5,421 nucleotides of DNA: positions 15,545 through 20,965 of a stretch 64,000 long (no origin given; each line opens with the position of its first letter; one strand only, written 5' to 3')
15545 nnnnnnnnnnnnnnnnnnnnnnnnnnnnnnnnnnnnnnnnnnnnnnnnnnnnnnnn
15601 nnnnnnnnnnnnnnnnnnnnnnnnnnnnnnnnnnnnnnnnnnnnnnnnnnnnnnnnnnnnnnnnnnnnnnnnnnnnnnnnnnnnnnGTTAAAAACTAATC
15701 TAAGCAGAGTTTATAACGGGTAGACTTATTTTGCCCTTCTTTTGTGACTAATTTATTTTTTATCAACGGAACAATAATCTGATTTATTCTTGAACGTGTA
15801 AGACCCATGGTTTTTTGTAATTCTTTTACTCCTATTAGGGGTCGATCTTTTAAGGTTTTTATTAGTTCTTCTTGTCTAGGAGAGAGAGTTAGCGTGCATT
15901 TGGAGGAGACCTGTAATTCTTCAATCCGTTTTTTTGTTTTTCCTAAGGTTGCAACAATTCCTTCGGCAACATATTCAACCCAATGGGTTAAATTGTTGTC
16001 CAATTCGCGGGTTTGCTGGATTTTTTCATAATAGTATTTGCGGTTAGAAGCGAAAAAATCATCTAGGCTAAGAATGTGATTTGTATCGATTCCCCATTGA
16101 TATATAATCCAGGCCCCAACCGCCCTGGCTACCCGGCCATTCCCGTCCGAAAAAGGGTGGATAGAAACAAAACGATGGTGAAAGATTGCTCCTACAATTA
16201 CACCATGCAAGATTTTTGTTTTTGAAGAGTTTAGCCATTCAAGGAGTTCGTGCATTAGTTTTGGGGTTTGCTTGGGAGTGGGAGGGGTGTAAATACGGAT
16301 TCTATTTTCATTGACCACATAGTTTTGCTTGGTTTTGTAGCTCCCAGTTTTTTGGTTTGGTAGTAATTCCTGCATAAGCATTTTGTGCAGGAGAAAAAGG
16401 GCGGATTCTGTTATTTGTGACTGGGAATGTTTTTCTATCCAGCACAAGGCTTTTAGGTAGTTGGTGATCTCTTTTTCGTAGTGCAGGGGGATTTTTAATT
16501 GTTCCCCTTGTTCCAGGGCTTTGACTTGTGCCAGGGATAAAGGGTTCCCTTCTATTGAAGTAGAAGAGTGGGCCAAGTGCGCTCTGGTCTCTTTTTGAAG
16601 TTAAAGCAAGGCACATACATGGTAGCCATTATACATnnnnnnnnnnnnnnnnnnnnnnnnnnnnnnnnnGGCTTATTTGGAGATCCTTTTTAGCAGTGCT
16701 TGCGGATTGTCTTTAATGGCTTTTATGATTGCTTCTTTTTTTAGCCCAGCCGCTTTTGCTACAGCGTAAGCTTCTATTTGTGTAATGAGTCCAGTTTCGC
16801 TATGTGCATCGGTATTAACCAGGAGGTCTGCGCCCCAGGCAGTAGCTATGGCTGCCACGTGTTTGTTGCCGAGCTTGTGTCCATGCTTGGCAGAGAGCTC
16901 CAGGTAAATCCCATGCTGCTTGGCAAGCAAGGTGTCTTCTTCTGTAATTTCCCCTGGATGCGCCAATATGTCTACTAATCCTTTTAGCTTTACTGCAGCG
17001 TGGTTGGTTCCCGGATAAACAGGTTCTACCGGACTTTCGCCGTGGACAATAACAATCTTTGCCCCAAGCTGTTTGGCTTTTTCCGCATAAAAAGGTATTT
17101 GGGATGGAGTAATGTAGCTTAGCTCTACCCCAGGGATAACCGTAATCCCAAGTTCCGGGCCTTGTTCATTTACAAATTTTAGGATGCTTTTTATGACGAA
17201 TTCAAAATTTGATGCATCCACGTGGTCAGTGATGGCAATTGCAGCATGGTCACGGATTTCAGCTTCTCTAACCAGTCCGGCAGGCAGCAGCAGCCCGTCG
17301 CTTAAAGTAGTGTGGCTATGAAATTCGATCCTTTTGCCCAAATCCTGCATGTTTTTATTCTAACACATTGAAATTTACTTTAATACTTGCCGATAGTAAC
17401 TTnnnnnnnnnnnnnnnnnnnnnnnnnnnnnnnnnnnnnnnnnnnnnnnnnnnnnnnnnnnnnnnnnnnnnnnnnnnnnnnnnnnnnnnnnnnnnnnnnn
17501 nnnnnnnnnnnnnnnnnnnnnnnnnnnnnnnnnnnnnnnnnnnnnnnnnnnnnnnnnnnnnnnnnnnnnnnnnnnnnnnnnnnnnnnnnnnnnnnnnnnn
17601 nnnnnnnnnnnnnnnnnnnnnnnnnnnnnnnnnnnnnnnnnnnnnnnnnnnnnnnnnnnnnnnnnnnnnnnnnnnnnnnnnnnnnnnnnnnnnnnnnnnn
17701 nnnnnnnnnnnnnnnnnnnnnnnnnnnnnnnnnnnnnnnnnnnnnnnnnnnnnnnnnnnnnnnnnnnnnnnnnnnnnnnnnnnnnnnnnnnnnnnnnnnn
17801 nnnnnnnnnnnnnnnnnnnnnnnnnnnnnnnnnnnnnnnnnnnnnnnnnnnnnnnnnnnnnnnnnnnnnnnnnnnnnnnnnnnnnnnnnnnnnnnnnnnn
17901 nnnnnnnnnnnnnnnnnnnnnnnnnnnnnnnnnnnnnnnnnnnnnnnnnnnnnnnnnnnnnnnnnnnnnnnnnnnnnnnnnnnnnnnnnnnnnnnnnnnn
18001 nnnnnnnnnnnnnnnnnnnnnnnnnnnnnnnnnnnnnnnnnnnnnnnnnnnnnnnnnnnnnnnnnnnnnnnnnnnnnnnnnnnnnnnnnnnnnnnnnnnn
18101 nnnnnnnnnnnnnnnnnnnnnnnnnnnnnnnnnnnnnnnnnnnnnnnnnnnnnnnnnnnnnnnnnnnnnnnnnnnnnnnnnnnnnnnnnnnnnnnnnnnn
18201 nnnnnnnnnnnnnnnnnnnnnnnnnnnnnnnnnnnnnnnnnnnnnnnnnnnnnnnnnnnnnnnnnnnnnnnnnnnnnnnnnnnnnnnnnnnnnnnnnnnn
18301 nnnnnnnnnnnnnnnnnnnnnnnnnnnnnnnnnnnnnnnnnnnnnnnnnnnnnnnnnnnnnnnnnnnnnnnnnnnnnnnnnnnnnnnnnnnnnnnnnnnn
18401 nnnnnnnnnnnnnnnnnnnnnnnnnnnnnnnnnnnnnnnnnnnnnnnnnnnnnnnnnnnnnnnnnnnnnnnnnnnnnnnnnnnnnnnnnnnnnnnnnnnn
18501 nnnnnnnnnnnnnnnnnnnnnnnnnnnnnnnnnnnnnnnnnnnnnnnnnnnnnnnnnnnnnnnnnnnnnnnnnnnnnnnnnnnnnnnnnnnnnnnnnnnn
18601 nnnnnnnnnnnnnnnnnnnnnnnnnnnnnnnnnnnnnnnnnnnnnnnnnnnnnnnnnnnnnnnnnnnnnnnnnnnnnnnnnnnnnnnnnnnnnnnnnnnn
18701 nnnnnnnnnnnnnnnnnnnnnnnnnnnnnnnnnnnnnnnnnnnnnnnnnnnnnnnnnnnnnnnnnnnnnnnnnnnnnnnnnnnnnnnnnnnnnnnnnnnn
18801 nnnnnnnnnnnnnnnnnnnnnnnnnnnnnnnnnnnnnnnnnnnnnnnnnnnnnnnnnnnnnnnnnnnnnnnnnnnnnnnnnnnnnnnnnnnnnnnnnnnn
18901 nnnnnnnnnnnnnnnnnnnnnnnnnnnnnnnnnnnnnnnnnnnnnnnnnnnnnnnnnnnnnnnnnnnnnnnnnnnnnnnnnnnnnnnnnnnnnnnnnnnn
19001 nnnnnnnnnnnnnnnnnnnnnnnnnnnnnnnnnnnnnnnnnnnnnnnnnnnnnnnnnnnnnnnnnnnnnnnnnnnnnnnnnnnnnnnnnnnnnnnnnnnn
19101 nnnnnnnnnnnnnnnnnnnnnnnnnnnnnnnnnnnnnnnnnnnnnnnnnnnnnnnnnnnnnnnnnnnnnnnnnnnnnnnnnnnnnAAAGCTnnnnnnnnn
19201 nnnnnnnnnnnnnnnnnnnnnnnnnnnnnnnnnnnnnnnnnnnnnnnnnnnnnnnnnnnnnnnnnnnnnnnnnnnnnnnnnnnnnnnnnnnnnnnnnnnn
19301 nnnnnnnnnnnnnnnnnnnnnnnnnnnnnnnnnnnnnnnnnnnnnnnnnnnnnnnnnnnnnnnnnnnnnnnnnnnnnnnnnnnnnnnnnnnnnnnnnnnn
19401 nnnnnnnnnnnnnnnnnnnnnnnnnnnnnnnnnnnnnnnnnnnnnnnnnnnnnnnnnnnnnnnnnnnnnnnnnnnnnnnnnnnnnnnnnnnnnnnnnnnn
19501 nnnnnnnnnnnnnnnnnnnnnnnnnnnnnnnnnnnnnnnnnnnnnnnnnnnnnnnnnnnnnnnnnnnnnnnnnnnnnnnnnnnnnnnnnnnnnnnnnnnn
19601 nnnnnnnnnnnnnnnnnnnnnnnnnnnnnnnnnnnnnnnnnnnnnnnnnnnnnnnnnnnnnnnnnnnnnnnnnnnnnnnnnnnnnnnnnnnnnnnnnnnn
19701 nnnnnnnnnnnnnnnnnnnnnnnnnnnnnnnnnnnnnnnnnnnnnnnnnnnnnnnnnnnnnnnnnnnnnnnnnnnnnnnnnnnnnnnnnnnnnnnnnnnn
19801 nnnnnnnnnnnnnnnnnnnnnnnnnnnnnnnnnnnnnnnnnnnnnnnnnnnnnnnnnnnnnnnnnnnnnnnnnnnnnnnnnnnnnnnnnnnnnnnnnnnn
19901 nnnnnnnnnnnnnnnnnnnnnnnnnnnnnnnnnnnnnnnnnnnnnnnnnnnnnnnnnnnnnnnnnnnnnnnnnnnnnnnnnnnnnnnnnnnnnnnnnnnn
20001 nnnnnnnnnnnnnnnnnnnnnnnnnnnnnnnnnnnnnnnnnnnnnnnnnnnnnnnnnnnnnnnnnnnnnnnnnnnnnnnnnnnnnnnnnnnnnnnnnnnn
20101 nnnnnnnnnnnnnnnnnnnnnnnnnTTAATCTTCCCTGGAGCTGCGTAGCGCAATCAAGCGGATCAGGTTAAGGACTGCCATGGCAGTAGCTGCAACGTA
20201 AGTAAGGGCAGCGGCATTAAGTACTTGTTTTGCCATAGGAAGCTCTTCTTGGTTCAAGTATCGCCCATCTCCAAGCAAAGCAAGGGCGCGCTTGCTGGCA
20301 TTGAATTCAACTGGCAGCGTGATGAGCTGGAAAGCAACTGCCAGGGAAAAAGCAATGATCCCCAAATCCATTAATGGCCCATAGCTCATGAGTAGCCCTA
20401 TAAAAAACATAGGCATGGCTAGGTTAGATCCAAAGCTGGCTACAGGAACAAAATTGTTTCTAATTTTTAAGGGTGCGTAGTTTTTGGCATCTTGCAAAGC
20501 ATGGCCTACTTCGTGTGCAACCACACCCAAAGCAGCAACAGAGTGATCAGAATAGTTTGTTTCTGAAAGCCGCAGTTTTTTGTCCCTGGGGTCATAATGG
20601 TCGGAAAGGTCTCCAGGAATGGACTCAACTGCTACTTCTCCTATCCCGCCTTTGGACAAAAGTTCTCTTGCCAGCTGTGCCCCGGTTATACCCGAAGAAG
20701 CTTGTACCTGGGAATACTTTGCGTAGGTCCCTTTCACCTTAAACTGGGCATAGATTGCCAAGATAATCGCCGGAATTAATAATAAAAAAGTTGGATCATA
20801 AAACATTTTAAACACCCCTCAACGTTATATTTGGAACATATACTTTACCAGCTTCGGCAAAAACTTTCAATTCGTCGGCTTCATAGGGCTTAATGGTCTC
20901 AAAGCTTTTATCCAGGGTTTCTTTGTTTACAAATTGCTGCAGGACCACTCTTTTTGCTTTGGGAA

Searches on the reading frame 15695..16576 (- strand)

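Call 48: search_protein_families(library=pfam, proteins=[window:15695-16576:-], max_evalue=0.00001)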
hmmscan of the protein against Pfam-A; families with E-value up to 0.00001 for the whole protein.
window:15695-16576:- (293 aa): 1 family
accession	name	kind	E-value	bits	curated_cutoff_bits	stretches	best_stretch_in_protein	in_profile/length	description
PF02661.23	Fic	-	8.2e-20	71.9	24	1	55-157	2-92/93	Fic/DOC family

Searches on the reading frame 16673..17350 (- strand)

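Call 48: search_protein_families(library=pfam, proteins=[window:16673-17350:-], max_evalue=0.00001)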
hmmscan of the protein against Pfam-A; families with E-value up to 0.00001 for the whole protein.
window:16673-17350:- (225 aa): 1 family
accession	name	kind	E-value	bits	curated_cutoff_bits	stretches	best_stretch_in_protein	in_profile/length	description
PF02811.25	PHP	-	1.2e-07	32.6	26.4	1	10-103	2-93/164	PHP domain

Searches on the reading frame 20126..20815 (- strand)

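Call 49: search_protein_families(library=pfam, proteins=[window:20126-20815:-], max_evalue=0.00001)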
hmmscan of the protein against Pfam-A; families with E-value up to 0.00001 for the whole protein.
window:20126-20815:- (229 aa): 1 family
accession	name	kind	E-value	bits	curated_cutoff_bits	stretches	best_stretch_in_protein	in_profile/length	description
PF04298.18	Zn_peptidase_2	-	4.1e-91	304.8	27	1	9-223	1-216/218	Putative neutral zinc metallopeptidase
